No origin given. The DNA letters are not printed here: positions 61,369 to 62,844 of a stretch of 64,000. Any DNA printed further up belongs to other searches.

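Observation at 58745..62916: Low-GC island encoding a self-contained operon of three lipoproteins (papain-fold hydrolase, unknown protein, kexin-like protease)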

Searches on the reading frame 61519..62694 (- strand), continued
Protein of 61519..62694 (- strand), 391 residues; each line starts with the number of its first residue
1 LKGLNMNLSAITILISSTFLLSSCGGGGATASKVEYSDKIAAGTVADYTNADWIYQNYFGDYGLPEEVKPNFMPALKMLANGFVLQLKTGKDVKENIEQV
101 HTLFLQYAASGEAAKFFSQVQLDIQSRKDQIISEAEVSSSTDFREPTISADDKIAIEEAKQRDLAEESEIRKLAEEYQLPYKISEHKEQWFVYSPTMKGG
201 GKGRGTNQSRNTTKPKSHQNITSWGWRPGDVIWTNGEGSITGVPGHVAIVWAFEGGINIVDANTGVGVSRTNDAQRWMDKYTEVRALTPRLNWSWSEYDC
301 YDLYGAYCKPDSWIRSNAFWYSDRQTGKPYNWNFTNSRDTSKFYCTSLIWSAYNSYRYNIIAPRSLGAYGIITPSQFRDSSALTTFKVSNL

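Call 46: fold_search(model_id=the predicted structure, library=pdb)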
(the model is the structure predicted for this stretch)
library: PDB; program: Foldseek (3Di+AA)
matches with E <= 10: 55; with E <= 0.001: 1
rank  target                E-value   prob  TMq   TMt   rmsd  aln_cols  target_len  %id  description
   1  2if6_A                9.6e-05  1.00  0.30  0.61   6.1       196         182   15  Crystal structure of metalloprotein yiiX from Escherichia coli O157:H7, DUF1105 (released 2006-10-03)
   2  3kw0_B                2.2e-03  1.00  0.31  0.58   5.0       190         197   10  Crystal structure of Cysteine peptidase (NP_982244.1) from BACILLUS CEREUS ATCC 10987 at 2.50 A resolution (released 2009-12-15)
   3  3mw4_A                4.0e-01  0.06  0.07  0.13  15.0       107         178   15  Crystal structure of beta-neurexin 3 without the splice insert 4 (released 2010-07-28)
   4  8iuf_E7               8.4e-01  0.09  0.15  0.22  16.3       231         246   10  Cryo-EM structure of Euglena gracilis super-complex I+III2+IV, composite (released 2024-02-28)
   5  3bod                  1.1e+00  0.05  0.07  0.13  14.2        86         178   14  Structure of mouse beta-neurexin 1 (released 2008-03-25)
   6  1pz7_A                1.2e+00  0.04  0.07  0.13  15.3        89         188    7  Modulation of agrin function by alternative splicing and Ca2+ binding (released 2004-04-13)
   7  2r1b_A                1.9e+00  0.03  0.07  0.12  14.0        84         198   15  Crystal Structure of rat neurexin 1beta with a splice insert at SS#4 (released 2008-03-25)
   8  4g29                  2.3e+00  0.10  0.11  0.22   5.9        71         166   15  Structure of the Catalytic Domain of the Salmonella Virulence Factor SseI (released 2012-11-28)
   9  3fao                  2.4e+00  0.04  0.07  0.13   7.8        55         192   18  Crystal structure of S118A mutant 3CLSP of PRRSV (released 2009-10-20)
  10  1pz8_D                2.6e+00  0.03  0.07  0.13  13.7        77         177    5  Modulation of agrin function by alternative splicing and Ca2+ binding (released 2004-04-13)
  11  7cec_C                2.7e+00  0.04  0.08  0.06  11.0        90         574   10  Structure of alpha6beta1 integrin in complex with laminin-511 (released 2021-06-23)
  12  6p81_A                2.9e+00  0.03  0.08  0.07   9.2        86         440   13  Structure of DNA polymerase III, beta subunit/ beta sliding clamp from Klebsiella pneumoniae, expressed with an N-term (released 2019-07-10)
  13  7ly7_B                2.9e+00  0.02  0.11  0.12  14.9       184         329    8  Crystal structure of the elongation module of the bacillamide NRPS, BmdB, in complex with the oxidase BmdC (released 2022-02-02)
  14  8qyv_U                4.3e+00  0.01  0.06  0.05  13.4        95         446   15  SWR1-hexasome complex (released 2024-10-02)
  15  3r5l                  4.5e+00  0.02  0.09  0.23  12.6        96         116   11  Structure of Ddn, the Deazaflavin-dependent nitroreductase from Mycobacterium tuberculosis involved in bioreductive acti (released 2012-01-18)
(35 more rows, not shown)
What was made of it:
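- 61519..62679 (-): Gene 1 (P1, 386 aa; an alternative TTG start at 62694 gives 391 aa). A lipoprotein made of a novel helical domain (residues ~27-190), an invariant MKGGGKG motif with a Gly-rich disordered tether (192-210), and a permuted NlpC/P60 (YiiX/C92-like) domain with His241 and Cys340. Foldseek found YiiX 2if6 (E 1e-4, TM 0.61) and B. cereus 3kw0 (call 46).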

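Call 58: search_solved_structures(query=A5, max_evalue=10, show_alignments=2)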
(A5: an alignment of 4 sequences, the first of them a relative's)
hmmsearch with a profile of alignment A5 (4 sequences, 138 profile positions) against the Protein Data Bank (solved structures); distinct sequences matched with E-value up to 10: 2.
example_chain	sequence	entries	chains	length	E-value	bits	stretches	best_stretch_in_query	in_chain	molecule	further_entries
1pn4_A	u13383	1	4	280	1.1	12.6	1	25-91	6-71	Peroxisomal hydratase-dehydrogenase-epimerase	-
1pn2_A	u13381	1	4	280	1.1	12.5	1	25-91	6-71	Peroxisomal hydratase-dehydrogenase-epimerase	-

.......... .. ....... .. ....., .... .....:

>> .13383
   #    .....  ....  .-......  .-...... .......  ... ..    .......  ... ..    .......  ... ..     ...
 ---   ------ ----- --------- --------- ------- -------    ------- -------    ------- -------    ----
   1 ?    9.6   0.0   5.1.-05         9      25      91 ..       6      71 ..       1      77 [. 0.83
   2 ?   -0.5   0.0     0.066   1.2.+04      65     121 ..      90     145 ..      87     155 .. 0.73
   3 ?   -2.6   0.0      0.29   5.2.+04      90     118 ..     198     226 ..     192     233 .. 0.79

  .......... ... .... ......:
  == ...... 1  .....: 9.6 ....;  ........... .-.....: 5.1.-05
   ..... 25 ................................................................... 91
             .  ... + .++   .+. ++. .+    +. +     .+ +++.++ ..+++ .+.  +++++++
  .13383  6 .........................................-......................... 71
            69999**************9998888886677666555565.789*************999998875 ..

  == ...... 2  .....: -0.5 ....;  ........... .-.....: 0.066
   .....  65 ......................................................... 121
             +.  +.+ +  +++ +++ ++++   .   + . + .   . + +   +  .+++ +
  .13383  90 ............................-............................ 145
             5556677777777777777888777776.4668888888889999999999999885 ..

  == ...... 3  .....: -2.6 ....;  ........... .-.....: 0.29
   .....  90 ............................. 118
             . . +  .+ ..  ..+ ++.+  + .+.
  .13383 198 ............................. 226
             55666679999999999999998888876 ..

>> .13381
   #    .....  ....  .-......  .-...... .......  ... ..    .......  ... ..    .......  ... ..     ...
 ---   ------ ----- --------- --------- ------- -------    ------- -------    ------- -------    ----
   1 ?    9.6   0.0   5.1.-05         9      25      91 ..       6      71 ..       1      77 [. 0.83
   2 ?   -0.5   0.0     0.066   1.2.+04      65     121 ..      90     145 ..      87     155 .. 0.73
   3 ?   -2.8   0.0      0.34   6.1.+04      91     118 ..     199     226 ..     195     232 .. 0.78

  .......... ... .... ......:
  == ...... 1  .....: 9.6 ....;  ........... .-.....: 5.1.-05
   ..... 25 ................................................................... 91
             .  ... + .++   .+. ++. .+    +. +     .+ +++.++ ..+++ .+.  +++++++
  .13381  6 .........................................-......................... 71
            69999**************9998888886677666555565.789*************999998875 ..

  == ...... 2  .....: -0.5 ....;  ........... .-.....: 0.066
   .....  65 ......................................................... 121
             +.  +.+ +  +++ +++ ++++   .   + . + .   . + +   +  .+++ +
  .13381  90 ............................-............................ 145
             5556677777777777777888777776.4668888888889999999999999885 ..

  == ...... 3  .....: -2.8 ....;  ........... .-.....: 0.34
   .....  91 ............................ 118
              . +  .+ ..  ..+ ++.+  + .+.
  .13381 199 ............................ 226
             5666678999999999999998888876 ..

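Call 66: find_related_loci(query=A3, collection=metagenome_contigs, flank=10000)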
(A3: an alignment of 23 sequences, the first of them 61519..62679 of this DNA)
Query A3 (386 aa) in metagenome_contigs; peptide patterns used: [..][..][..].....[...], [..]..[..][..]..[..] (x = any residue, [..] = any of these).
355 stretches matched a pattern; 15 encode a relative of the query (tblastn E <= 1e-3); 15 distinct loci.
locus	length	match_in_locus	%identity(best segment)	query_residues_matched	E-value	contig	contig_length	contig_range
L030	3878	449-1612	76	1-386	0e+0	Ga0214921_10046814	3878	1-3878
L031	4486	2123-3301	64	6-386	2e-170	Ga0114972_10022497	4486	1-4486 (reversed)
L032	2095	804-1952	66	6-386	6e-178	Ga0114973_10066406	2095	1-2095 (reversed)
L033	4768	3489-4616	58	9-384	1e-146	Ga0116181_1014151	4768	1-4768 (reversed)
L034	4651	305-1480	57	1-384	4e-141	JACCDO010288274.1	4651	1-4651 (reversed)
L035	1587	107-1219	45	3-378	5e-104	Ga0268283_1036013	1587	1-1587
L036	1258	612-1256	66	6-219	5e-91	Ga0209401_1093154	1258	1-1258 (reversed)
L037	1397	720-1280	69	6-192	2e-89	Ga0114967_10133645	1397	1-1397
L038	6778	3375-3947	59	1-192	2e-72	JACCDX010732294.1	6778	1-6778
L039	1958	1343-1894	58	9-192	4e-71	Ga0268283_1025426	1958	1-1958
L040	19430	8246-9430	34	1-384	8e-65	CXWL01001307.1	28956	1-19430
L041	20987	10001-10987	36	29-361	3e-57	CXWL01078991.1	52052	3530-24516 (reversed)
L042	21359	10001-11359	26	3-386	2e-32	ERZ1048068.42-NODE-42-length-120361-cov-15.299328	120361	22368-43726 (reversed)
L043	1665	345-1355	29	3-364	9e-32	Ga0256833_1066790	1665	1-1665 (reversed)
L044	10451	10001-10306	44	14-107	3e-20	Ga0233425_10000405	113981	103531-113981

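Call 67: find_related_loci(query=A3, collection=viral_contigs, flank=10000)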
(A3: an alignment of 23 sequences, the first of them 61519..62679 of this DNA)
Query A3 (386 aa) in viral_contigs; peptide patterns used: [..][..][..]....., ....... (x = any residue, [..] = any of these).
366 stretches matched a pattern, but none encodes a relative of the query by tblastn (E <= 1e-3).
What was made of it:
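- None was found in IMG/VR viral contigs (call 67).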

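Call 76: search_protein_families(library=pfam, proteins=[L042:14871-16196:+, L042:7312-8991:+, L042:17434-19464:-, L019:14989-16230:+, L009:11280-11795:+, L013:8199-13925:-], max_evalue=0.001)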
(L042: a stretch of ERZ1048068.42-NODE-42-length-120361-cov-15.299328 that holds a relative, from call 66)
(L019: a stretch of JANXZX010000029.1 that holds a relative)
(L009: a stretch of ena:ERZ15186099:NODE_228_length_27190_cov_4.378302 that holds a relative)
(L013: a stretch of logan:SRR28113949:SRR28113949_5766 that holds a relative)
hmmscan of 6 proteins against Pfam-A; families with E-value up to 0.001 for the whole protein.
L042:14871-16196:+ (441 aa): 4 families
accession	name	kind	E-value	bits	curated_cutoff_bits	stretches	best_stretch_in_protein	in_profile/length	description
PF01053.26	Cys_Met_Meta_PP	-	8.7e-129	429.8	27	1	23-439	2-381/381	Cys/Met metabolism PLP-dependent enzyme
PF00155.27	Aminotran_1_2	-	2.9e-09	37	19.7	1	94-238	68-235/361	Aminotransferase class I and II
PF00266.25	Aminotran_5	-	1.6e-07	31.1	21.5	1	130-231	103-210/371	Aminotransferase class-V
PF01041.23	DegT_DnrJ_EryC1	-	4.7e-07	29.8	19.8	1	74-201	22-149/360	DegT/DnrJ/EryC1/StrS aminotransferase family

L042:7312-8991:+ (559 aa): 4 families
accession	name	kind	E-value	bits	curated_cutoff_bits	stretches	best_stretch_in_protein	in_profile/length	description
PF00575.29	S1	-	1.4e-92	304.6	22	6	189-260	2-74/74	S1 RNA binding domain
PF23459.1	S1_RRP5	-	1.7e-23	83.3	27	1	450-518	3-71/72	RRP5 S1 domain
PF21710.3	Spt6_S1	-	7.8e-18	65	27.5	1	450-524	16-91/91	Spt6, S1/OB domain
PF13509.12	S1_2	-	0.00032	21.2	21.8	0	451-485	2-36/61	S1 domain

L042:17434-19464:- (676 aa): 6 families
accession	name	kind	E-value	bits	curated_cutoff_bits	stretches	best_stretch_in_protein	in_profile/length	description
PF00580.27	UvrD-helicase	-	7.5e-94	314.8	23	1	5-268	1-271/271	UvrD/REP helicase N-terminal domain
PF13361.12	UvrD_C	-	1.9e-77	261.5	25.6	1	273-621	1-349/350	UvrD-like helicase C-terminal domain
PF13245.12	AAA_19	-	1.1e-23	84.4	25.1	1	14-251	8-132/134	AAA domain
PF13604.12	AAA_30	-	4.3e-08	33.6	27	0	5-69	2-66/191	AAA domain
PF13538.12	UvrD_C_2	-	1.7e-06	28.2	27.4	1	562-617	4-51/52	UvrD-like helicase C-terminal domain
PF01443.25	Viral_helicase1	-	2.7e-05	24.5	21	0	523-616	139-225/228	Viral superfamily 1 RNA helicase core domain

L019:14989-16230:+ (413 aa): 2 families
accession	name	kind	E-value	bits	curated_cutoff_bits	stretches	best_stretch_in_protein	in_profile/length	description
PF08668.18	HDOD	-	1.7e-09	37.9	22.9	1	210-275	8-74/196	HDOD domain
PF00563.25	EAL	-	1.6e-08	34.6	31.3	1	83-195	113-236/236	EAL domain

L009:11280-11795:+ (171 aa): 1 family
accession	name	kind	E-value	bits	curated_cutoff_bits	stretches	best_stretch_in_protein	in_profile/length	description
PF12760.12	Zn_ribbon_IS1595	-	1.9e-09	37.8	25.4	1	22-69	1-46/46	Transposase zinc-ribbon domain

L013:8199-13925:- (1908 aa): 36 families (the best 25 are shown)
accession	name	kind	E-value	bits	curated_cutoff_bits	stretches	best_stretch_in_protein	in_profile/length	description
PF00005.33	ABC_tran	-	1.3e-32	113.7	25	0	30-57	1-28/137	ABC transporter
PF17760.6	UvrA_inter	-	1.8e-27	95.8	23.3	1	1152-1257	1-106/109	UvrA interaction domain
PF13555.12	AAA_29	-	2.2e-20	72.6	27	1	663-705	13-58/61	P-loop containing region of AAA domain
PF13304.12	AAA_21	-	6.2e-16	59.8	27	0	526-591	237-303/304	AAA domain, putative AbiEii toxin, Type IV TA system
PF02463.25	SMC_N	-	1.2e-15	58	40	0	1044-1074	21-52/220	RecF/RecN/SMC N terminal domain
PF20703.3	nSTAND1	-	5.2e-15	56.4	27.1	0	658-701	19-62/379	Novel STAND NTPase 1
PF13191.12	AAA_16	-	1.9e-14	54.9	32.6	0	673-699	25-51/167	AAA ATPase domain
PF13476.12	AAA_23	-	7.2e-14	53.3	27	0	20-57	2-36/201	AAA domain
PF03193.22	RsgA_GTPase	-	1.5e-13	51.4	30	0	25-57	92-123/174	RsgA GTPase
PF13238.12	AAA_18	-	5.7e-12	46.6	29.4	0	1590-1617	1-33/128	AAA domain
PF13481.12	AAA_25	-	7.5e-12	45.7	27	0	1042-1067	29-54/195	AAA domain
PF13401.12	AAA_22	-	3.2e-11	44.1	27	0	1587-1614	5-32/130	AAA domain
PF13671.12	AAA_33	-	2.5e-10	41.3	27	0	1589-1616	1-28/143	AAA domain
PF05729.18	NACHT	-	3.2e-10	40.5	26.7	0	673-694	1-22/167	NACHT domain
PF20720.3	nSTAND3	-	5e-09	36.5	27.2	0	1587-1614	17-44/155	Novel STAND NTPase 3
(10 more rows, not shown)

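Call 89: search_solved_structures(query=A9, max_evalue=10, show_alignments=3)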
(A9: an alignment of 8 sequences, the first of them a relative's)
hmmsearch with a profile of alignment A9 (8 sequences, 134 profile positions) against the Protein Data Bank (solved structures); distinct sequences matched with E-value up to 10: 9.
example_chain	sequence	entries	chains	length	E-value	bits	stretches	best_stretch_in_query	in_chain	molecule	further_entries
9cpc_1H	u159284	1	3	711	0.026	17.8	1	43-118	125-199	Coiled-coil domain-containing protein 114 isoform X2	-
4r77_B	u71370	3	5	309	0.13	15.5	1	63-104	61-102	Choline kinase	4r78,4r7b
5aa2_D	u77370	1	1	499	1.3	12.2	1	34-88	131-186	MEMBRANE-BOUND LYTIC MUREIN TRANSGLYCOSYLASE F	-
4oz9_A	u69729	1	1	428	1.7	11.9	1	34-89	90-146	Membrane-bound lytic murein transglycosylase F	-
4owd_A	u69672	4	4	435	1.7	11.9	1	34-89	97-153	Membrane-bound lytic murein transglycosylase F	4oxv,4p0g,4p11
5aa4_B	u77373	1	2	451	1.8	11.8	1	34-89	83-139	MEMBRANE-BOUND LYTIC MUREIN TRANSGLYCOSYLASE F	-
5aa4_A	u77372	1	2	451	1.8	11.8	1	34-89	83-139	MEMBRANE-BOUND LYTIC MUREIN TRANSGLYCOSYLASE F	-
5a5x_B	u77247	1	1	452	1.8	11.8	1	34-89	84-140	MEMBRANE-BOUND LYTIC MUREIN TRANSGLYCOSYLASE F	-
5a5x_A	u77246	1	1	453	1.8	11.8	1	34-89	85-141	MEMBRANE-BOUND LYTIC MUREIN TRANSGLYCOSYLASE F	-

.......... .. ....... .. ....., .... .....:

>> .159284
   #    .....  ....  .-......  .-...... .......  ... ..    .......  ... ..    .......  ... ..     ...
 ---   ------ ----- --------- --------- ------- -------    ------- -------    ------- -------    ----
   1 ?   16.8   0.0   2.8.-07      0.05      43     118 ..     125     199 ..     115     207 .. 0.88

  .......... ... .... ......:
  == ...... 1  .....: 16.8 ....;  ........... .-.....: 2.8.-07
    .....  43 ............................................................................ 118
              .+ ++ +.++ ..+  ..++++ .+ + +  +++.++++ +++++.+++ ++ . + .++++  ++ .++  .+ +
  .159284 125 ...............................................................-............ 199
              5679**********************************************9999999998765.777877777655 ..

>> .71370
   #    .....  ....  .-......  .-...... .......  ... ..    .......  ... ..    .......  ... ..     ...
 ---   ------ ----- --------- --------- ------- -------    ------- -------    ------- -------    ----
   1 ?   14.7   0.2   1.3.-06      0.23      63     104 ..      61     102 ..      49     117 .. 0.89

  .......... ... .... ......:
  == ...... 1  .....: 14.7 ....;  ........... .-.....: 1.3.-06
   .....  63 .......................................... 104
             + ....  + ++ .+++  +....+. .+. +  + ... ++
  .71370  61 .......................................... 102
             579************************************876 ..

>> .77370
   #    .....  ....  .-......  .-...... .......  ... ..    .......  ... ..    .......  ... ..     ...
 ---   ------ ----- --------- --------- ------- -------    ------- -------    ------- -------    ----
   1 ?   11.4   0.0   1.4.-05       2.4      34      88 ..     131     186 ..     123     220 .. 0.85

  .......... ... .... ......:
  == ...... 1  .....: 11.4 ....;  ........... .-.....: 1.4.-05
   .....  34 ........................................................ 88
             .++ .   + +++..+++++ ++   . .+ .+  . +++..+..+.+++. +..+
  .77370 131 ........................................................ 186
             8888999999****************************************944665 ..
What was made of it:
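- Tried and rejected: No meaningful hit (calls 58, 89).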

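Call 90: search_protein_families(library=pfam, alignment_id=A9, max_evalue=10)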
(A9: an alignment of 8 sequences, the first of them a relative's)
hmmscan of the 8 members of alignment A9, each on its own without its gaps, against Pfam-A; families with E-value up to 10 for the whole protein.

A. member 1, L020:4950-5354:+ (134 aa): 0 families

B. families by the number of members that match (of 8 scanned): 2 families
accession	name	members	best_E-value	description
PF18492.6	ORF_2_N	1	0.041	Open reading frame 2 N-terminal domain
PF20484.3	DUF6723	1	0.21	Family of unknown function (DUF6723)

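Call 91: search_protein_families(library=pfam, proteins=[L021:4585-5010:+, L022:12489-12956:+, L040:10712-11119:+, L041:12377-12778:+, L042:12675-13127:+], max_evalue=10)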
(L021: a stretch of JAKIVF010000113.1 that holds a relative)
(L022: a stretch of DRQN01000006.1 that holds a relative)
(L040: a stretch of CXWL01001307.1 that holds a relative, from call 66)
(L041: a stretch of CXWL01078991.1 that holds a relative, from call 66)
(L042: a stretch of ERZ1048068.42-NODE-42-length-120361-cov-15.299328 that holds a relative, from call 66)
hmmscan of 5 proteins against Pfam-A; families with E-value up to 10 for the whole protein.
L021:4585-5010:+ (141 aa): 0 families

L022:12489-12956:+ (155 aa): 0 families

L040:10712-11119:+ (135 aa): 0 families

L041:12377-12778:+ (133 aa): 1 family
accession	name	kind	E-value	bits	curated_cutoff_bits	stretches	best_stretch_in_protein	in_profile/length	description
PF18492.6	ORF_2_N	-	0.041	14.5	29.2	1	55-124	47-110/122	Open reading frame 2 N-terminal domain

L042:12675-13127:+ (150 aa): 1 family
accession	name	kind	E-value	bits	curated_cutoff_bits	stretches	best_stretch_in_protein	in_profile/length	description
PF20484.3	DUF6723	-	0.21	11.8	27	1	39-65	36-62/73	Family of unknown function (DUF6723)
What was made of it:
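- On ASP/ORF2-type external-chaperone system: In distant loci a small ORF is present, but with only one weak PF18492 hit (E 0.041, 14.5 bits against 29.2; calls 90, 91) and no PDB hit (call 89).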

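Call 100: search_dna_similar(query=window:61519-62679:-, collection=plasmids, mode=protein, max_rows=10, max_evalue=0.001)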
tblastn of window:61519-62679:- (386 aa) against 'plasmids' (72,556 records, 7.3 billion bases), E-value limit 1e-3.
No match.
